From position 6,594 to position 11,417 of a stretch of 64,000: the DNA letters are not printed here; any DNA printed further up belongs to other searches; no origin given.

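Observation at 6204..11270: Orphan 1508-aa sequon-rich surface protein with a dedicated upstream membrane protein and a strong TATA promoter.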

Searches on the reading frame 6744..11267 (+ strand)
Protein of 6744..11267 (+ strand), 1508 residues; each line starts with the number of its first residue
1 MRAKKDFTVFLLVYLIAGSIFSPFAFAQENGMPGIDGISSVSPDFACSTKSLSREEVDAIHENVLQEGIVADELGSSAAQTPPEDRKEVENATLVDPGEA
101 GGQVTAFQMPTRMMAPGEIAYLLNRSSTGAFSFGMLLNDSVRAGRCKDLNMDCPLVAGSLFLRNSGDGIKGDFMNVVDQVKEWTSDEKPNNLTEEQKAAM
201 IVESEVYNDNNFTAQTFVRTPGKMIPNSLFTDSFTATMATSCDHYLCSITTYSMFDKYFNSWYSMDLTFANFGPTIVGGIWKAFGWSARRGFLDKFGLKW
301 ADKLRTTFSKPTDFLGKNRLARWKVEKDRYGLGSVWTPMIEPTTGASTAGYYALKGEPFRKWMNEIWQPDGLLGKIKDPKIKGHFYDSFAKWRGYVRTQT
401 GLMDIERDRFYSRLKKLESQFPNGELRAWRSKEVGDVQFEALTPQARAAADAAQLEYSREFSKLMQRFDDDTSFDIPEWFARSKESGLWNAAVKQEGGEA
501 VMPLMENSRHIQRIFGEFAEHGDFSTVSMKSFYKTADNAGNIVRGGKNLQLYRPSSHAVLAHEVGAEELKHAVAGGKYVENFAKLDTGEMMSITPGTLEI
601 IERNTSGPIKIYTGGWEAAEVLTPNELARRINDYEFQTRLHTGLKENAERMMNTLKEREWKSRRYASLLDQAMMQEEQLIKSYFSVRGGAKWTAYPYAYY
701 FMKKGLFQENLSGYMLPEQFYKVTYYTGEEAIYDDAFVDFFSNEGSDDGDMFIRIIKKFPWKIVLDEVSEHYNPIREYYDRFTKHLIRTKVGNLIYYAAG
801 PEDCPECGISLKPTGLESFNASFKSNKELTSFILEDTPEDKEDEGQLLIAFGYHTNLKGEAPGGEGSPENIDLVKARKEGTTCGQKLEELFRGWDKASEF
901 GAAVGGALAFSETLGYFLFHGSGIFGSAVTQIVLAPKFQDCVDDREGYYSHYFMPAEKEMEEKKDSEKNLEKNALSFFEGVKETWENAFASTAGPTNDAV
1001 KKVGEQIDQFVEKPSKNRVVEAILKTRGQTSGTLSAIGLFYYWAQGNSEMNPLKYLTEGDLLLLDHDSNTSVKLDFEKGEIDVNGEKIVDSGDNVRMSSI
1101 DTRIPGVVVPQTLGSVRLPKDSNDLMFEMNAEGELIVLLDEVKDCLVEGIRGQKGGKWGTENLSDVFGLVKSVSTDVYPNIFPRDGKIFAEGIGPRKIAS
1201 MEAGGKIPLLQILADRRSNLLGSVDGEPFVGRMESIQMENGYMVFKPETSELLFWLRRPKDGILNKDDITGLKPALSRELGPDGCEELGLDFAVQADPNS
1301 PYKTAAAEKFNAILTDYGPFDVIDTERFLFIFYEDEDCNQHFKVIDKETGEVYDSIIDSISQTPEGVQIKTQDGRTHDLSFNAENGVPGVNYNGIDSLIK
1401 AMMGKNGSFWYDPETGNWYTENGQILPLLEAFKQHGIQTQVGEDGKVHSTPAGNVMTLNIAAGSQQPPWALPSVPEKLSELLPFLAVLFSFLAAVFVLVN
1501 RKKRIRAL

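Call 4: search_protein_families(library=pfam, proteins=[window:6744-11267:+], max_evalue=0.1)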
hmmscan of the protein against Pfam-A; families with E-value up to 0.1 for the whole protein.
window:6744-11267:+ (1508 aa): 0 families

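Call 6: find_homologous_proteins(query=window:6744-11267:+, max_evalue=0.001)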
Query window:6744-11267:+ (1508 aa): 12 proteins with E <= 0.001 among 8000 candidates.
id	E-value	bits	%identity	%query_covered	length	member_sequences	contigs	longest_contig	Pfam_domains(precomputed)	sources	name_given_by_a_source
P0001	0.0e+0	3437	100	98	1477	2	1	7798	-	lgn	-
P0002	0.0e+0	1029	38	99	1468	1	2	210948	-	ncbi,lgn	-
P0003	1.5e-289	982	34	100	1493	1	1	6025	-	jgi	-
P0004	3.1e-251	855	33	100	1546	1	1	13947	-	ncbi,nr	ncbi:MAG: hypothetical protein PHD95_05630 [Candidatus ainarchaeum sp.]|nr:hypothetical protein [Can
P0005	2.7e-249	848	35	97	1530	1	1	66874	-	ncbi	ncbi:MAG: hypothetical protein V1672_03410 [Candidatus Diapherotrites archaeon]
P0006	8.0e-249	847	34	99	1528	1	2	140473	-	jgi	-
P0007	6.9e-233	794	33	96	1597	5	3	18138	-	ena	-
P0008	5.7e-231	788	33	96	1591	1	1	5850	-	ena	-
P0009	2.6e-207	709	31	98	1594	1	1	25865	-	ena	-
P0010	6.1e-201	688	34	88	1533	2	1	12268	-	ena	-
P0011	1.7e-165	571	29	97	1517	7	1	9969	-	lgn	-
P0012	1.5e-158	548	28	97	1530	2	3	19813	-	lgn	-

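Call 7: search_solved_structures(query=window:6744-11267:+, max_evalue=1)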
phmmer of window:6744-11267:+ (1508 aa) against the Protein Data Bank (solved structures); distinct sequences matched with E-value up to 1: 0.

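Call 10: search_protein_families(library=ncbifam, proteins=[window:6744-11267:+], max_evalue=1)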
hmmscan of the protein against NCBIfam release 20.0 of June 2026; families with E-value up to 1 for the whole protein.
window:6744-11267:+ (1508 aa): 0 families

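Call 11: search_solved_structures(query=A1, max_evalue=10)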
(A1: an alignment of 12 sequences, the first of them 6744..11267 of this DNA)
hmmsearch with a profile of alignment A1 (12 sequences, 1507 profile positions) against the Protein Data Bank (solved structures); distinct sequences matched with E-value up to 10: 2.
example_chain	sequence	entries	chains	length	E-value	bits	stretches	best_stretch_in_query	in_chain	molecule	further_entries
8gel_A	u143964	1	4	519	0.36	11.4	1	970-1027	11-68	sC4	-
2ozy_A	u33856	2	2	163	1.1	9.7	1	1262-1316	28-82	Cytochrome c-type protein nrfB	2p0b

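Call 12: find_encoding_contigs(protein=P0002, flank=8000, max_places=2)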
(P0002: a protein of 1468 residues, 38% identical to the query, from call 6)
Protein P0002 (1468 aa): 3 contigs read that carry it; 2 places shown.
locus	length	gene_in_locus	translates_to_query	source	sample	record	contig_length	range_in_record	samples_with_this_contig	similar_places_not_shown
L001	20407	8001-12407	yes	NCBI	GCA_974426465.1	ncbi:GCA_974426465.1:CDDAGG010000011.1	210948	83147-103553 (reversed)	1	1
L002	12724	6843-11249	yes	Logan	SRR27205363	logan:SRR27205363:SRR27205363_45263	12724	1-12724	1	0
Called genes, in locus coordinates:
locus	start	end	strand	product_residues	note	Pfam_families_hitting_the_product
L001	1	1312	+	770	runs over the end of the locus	-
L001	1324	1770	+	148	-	-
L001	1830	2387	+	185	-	-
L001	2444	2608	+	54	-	-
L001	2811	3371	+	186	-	-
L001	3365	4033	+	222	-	-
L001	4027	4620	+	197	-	-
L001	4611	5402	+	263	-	-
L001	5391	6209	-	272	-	-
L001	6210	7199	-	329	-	-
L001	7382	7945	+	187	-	-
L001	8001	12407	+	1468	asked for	-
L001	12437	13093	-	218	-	-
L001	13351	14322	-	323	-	-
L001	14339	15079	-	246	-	PF09754:PAC2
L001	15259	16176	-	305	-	PF00482:T2SSF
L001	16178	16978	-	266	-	PF00482:T2SSF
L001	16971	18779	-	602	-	PF12838:Fer4_7 (faint), PF00437:T2SSE, PF27713:UCP018868 (weak)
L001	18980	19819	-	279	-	PF13197:DUF4013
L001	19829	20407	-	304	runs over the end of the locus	PF06745:ATPase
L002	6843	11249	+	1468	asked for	-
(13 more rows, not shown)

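Call 13: find_encoding_contigs(protein=P0006, flank=8000, max_places=2)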
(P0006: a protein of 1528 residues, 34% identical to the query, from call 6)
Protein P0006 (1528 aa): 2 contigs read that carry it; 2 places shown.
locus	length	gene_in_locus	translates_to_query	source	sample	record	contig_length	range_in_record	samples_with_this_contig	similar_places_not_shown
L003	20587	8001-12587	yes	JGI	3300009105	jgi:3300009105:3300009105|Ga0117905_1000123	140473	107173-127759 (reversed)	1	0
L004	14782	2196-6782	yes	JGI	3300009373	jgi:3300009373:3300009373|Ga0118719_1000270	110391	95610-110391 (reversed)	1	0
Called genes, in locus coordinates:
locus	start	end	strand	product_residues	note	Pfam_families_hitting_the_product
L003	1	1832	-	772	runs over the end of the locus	PF00437:T2SSE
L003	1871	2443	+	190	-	PF09721:Exosortase_EpsH (weak)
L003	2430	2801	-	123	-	PF25212:HVO_A0114, PF01022:HTH_5 (weak)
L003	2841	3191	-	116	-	PF24839:DUF7718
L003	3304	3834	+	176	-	-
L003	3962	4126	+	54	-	-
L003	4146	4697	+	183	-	-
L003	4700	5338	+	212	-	-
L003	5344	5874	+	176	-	-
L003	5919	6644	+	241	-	-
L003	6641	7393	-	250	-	-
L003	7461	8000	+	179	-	-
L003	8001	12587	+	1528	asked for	-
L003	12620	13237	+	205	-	PF12802:MarR_2 (weak), PF13545:HTH_Crp_2 (weak), PF01982:CTP-dep_RFKase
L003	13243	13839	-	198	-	-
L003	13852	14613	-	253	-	PF09754:PAC2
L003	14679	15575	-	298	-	PF00482:T2SSF (weak)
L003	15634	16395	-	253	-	-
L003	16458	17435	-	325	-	-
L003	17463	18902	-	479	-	PF00437:T2SSE, PF27713:UCP018868 (weak)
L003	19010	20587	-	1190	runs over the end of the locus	-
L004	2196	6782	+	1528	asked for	-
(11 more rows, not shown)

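Call 14: find_encoding_contigs(protein=P0005, flank=8000, max_places=2)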
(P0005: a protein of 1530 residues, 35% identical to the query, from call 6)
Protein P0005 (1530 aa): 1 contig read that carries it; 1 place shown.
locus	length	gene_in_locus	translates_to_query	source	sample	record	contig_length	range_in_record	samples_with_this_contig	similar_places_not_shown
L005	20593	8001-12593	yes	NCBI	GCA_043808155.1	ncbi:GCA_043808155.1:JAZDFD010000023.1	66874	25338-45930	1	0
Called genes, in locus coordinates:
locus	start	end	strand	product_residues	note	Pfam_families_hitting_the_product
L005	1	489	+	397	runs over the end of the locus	PF07282:Cas12f1-like_TNB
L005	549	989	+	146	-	-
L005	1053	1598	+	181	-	-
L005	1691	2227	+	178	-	-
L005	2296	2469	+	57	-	-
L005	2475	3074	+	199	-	-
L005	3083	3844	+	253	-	-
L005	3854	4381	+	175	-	-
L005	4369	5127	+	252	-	-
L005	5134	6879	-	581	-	-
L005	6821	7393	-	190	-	-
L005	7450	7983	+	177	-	-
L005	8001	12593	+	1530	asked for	-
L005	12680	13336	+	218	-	PF12802:MarR_2 (weak), PF13545:HTH_Crp_2 (weak), PF01047:MarR (weak), PF01982:CTP-dep_RFKase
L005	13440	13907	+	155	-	PF00885:DMRL_synthase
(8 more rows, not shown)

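Call 18: find_homologous_proteins(query=A1, max_evalue=0.001)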
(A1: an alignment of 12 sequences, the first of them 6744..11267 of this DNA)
Query A1 (12 sequences) (1508 aa, profile of the alignment): 12 proteins with E <= 0.001 among 8000 candidates.
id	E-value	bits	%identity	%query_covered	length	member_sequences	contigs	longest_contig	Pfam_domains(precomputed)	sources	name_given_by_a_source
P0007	0.0e+0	2226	33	96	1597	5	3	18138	-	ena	-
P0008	0.0e+0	2224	33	96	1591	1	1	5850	-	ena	-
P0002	0.0e+0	2164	38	99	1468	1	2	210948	-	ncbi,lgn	-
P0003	0.0e+0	2118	34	100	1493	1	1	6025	-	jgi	-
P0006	0.0e+0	2114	34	99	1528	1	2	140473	-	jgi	-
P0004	0.0e+0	2098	33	100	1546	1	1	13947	-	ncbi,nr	ncbi:MAG: hypothetical protein PHD95_05630 [Candidatus ainarchaeum sp.]|nr:hypothetical protein [Can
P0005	0.0e+0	2051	35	97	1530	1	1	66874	-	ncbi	ncbi:MAG: hypothetical protein V1672_03410 [Candidatus Diapherotrites archaeon]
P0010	0.0e+0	2007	34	88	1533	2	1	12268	-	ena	-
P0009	0.0e+0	1995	31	98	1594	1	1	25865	-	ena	-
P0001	0.0e+0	1941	100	98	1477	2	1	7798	-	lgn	-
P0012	0.0e+0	1911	28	97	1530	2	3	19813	-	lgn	-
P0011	0.0e+0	1902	29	97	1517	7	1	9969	-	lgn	-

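Call 29: find_encoding_contigs(protein=P0012, flank=8000, max_places=1)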
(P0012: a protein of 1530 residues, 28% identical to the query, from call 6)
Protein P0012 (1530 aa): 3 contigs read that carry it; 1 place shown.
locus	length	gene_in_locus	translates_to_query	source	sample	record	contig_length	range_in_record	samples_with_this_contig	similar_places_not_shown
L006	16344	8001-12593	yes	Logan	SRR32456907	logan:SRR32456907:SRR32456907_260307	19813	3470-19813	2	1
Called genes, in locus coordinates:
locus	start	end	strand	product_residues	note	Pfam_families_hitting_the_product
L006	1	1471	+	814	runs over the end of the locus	-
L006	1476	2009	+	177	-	-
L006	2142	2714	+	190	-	-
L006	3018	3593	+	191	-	-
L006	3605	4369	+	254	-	-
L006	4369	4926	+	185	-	-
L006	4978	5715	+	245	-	-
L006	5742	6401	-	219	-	-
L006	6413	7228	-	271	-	-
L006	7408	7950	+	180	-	-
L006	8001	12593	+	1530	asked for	-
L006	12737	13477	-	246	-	PF09754:PAC2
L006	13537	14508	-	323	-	PF00482:T2SSF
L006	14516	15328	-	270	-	PF00482:T2SSF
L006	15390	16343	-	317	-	?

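Call 30: find_encoding_contigs(protein=P0009, flank=8000, max_places=1)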
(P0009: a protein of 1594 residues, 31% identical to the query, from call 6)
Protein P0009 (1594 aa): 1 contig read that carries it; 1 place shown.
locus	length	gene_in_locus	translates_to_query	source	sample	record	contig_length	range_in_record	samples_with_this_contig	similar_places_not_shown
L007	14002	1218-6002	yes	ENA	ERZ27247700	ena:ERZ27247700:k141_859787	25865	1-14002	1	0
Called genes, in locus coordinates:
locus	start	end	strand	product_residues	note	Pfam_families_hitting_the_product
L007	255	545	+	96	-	-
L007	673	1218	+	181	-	-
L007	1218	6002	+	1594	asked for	-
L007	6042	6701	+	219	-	PF01982:CTP-dep_RFKase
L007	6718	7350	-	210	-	-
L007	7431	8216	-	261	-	PF09754:PAC2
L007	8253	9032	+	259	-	PF01757:Acyl_transf_3 (weak), PF07786:HGSNAT_cat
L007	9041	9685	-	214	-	PF16289:PIN_12 (weak)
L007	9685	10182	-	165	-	-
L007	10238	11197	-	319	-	PF00482:T2SSF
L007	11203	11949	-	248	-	PF00482:T2SSF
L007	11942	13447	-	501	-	PF00437:T2SSE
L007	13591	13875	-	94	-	PF04956:TrbC (weak)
